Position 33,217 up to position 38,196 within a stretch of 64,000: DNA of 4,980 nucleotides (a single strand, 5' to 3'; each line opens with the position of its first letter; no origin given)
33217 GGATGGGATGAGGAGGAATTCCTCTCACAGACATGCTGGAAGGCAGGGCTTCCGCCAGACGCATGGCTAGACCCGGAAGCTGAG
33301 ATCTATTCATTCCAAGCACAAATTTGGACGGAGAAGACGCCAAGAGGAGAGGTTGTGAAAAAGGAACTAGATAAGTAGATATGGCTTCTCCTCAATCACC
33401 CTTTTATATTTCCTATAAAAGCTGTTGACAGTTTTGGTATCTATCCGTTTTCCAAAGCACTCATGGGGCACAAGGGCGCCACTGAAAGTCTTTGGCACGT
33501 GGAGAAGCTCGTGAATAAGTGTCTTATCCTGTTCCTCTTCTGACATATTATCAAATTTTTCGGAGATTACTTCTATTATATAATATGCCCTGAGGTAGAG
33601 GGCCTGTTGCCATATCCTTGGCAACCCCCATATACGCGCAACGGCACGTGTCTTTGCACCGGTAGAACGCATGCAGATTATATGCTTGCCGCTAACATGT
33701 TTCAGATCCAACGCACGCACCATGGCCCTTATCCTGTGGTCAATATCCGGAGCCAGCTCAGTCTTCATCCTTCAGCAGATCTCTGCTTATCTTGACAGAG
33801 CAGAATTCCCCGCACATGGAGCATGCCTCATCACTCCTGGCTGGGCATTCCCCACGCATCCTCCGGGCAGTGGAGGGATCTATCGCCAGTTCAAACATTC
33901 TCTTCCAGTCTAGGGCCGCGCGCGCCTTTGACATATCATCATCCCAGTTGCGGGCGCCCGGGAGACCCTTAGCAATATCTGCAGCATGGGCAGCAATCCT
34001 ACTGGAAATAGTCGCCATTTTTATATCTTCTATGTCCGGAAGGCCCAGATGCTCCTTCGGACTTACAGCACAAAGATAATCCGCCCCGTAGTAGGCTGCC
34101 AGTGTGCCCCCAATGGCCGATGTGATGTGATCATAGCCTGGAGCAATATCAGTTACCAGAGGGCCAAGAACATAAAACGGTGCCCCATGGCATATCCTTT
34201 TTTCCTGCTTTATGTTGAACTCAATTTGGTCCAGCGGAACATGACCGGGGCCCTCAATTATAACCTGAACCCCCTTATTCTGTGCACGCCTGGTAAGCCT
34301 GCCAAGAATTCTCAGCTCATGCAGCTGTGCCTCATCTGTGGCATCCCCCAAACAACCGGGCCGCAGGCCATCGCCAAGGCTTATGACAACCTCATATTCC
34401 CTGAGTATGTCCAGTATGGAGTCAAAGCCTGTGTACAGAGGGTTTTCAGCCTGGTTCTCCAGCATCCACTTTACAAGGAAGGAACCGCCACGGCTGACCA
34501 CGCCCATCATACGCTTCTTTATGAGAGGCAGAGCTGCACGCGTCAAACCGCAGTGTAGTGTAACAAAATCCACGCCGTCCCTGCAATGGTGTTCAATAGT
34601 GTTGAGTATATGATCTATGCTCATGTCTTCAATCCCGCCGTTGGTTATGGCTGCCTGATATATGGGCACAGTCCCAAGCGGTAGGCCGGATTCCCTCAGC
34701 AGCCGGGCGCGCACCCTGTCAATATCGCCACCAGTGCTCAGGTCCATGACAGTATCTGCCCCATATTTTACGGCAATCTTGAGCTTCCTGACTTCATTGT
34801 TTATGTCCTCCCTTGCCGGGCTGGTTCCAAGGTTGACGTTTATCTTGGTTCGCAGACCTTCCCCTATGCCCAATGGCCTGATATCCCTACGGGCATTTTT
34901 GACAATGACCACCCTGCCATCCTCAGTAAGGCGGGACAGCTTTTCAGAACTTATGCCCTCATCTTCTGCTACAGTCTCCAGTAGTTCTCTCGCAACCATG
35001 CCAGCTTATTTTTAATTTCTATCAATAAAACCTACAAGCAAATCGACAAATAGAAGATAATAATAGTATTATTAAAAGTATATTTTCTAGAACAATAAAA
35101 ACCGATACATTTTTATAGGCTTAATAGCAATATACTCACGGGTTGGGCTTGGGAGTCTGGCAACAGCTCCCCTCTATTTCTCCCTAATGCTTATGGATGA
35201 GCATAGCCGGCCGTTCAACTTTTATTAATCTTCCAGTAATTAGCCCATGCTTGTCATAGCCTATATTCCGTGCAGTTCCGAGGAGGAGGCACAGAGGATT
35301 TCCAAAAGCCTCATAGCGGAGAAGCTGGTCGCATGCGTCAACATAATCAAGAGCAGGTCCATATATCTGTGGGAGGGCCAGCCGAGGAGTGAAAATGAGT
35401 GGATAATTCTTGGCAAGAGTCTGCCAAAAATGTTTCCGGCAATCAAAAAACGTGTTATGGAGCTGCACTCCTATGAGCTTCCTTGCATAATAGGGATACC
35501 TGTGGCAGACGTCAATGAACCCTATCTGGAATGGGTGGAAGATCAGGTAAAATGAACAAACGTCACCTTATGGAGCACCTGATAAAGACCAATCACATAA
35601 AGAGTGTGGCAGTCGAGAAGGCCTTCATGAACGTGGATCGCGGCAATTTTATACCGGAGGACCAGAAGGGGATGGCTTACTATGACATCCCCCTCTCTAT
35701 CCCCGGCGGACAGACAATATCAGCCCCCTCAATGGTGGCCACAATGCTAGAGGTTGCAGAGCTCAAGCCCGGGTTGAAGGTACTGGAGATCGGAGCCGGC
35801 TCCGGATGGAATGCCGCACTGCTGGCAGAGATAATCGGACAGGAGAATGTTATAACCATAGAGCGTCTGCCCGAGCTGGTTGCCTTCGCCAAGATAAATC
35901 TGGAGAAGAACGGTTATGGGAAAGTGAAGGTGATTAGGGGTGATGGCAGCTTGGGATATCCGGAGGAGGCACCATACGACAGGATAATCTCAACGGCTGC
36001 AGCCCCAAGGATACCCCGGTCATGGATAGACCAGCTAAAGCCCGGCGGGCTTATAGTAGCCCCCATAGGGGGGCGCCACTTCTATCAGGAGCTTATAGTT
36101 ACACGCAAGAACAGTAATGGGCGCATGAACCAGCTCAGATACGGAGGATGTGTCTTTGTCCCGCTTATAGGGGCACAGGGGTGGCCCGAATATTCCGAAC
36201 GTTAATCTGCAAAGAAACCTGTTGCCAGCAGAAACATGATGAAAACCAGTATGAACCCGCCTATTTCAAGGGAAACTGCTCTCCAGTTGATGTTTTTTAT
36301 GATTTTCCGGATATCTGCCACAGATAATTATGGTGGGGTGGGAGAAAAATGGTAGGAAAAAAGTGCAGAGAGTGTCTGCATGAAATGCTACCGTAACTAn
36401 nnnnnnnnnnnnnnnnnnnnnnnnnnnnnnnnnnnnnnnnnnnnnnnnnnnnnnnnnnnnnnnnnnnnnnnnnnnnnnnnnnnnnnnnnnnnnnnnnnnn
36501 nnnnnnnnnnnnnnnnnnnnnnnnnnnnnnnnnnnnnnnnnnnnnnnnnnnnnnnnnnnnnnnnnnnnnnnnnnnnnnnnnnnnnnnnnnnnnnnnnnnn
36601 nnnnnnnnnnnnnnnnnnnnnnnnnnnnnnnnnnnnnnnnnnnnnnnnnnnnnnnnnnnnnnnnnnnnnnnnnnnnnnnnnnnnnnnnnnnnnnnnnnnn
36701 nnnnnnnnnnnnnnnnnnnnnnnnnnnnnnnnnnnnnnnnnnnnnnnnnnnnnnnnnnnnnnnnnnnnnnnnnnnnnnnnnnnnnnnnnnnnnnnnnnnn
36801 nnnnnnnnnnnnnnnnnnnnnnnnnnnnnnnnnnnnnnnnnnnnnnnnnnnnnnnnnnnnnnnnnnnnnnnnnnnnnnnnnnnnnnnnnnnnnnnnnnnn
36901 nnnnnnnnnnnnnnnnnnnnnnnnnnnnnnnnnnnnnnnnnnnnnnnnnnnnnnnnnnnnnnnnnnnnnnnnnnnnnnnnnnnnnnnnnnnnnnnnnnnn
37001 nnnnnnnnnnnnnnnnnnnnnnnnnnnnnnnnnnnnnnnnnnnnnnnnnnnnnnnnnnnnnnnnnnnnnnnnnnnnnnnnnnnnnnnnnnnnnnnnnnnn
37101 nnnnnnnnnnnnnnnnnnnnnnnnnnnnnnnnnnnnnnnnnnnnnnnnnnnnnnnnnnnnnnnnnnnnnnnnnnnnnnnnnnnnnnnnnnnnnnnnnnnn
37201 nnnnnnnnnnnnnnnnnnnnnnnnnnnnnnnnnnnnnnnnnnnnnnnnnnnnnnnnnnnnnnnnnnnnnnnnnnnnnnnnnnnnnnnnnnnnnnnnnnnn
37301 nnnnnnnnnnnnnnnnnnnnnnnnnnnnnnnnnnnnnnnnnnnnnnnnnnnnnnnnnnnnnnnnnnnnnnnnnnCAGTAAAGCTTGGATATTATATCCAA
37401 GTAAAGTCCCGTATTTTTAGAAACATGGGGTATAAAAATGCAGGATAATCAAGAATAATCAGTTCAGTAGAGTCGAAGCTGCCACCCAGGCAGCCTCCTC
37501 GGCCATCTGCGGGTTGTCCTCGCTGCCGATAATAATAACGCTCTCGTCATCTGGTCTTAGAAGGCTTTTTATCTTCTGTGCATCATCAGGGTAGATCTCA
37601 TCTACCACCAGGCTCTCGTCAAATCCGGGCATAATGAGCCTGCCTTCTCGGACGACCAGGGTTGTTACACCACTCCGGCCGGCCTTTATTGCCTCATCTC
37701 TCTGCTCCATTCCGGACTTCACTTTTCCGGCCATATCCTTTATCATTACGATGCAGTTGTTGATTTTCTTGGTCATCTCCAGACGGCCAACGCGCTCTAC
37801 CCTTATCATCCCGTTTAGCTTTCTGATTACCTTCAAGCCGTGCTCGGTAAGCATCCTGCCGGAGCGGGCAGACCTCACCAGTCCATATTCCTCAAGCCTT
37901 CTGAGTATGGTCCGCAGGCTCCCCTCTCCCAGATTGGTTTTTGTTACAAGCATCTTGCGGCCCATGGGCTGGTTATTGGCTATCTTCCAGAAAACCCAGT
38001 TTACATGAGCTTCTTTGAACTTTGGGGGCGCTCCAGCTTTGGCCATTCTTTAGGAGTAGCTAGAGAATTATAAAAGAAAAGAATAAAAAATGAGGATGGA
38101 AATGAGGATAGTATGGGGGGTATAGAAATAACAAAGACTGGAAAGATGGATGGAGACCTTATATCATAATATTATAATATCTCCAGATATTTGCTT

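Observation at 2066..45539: Candidate effector repertoire: dispersed orphans with polybasic leaders and protein-modifying enzyme folds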

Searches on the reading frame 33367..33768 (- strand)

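Call 63: search_protein_families(library=pfam, proteins=[window:33367-33768:-], max_evalue=0.001)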
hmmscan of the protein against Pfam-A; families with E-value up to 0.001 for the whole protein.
window:33367-33768:- (133 aa): 1 family
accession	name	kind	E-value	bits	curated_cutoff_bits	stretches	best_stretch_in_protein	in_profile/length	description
PF18894.6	PhageMetallopep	-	4e-21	75.9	23.7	1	3-103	3-111/134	Putative phage metallopeptidase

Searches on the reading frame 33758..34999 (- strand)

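Call 63: search_protein_families(library=pfam, proteins=[window:33758-34999:-], max_evalue=0.001)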
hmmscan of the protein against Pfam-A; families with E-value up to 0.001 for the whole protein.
window:33758-34999:- (413 aa): 1 family
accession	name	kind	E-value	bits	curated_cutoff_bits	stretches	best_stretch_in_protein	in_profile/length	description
PF01964.24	ThiC_Rad_SAM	-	8e-182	605.1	25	1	5-406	13-419/420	Radical SAM ThiC family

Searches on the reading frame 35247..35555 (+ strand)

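Call 63: search_protein_families(library=pfam, proteins=[window:35247-35555:+], max_evalue=0.001)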
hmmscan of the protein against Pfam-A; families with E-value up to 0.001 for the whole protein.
window:35247-35555:+ (102 aa): 1 family
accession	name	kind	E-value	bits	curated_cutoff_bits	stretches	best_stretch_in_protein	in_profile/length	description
PF03091.20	CutA1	-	2.2e-31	108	22.4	1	4-99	2-98/99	CutA1 divalent ion tolerance protein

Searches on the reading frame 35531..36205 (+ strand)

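Call 63: search_protein_families(library=pfam, proteins=[window:35531-36205:+], max_evalue=0.001)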
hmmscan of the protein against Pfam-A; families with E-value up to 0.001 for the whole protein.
window:35531-36205:+ (224 aa): 6 families
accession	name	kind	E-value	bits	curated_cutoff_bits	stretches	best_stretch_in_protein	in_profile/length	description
PF01135.25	PCMT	-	8.2e-66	222.2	20.3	1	9-215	2-208/210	Protein-L-isoaspartate(D-aspartate) O-methyltransferase (PCMT)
PF13847.12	Methyltransf_31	-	3.3e-09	37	27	1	79-174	2-106/145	Methyltransferase domain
PF13649.12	Methyltransf_25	-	4e-08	34.3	27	1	84-173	1-97/97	Methyltransferase domain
PF00398.26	RrnaAD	-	9.7e-07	28.6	24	1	66-139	16-85/263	Ribosomal RNA adenine dimethylase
PF08241.18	Methyltransf_11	-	2.2e-05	25.5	21.2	1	85-174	1-92/95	Methyltransferase domain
PF05175.20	MTS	-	0.00044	20.4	23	1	75-154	26-104/170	Methyltransferase small domain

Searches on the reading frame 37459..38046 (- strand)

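Call 63: search_protein_families(library=pfam, proteins=[window:37459-38046:-], max_evalue=0.001)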
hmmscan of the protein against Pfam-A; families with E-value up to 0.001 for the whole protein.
window:37459-38046:- (195 aa): 6 families
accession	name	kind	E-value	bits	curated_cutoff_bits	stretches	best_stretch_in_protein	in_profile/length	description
PF14544.11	DUF4443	-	8.8e-26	90.2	27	1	97-193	5-99/100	Domain of unknown function (DUF4443)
PF22167.2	PH0730-like_N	-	5.9e-11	42.8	30.2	1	26-72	14-60/60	PH0730-like, N-terminal domain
PF21715.3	CggR_N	-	3.7e-09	36.6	30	1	21-81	11-71/71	CggR N-terminal DNA binding domain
PF08461.16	HTH_12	-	2.7e-05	24.4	21.4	1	28-73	14-65/66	Ribonuclease R winged-helix domain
PF01090.25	Ribosomal_S19e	-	0.00071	19.7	29.4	0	41-79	93-132/137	Ribosomal protein S19e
PF14947.12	HTH_45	-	0.001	19.5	25.5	0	32-84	24-76/77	Winged helix-turn-helix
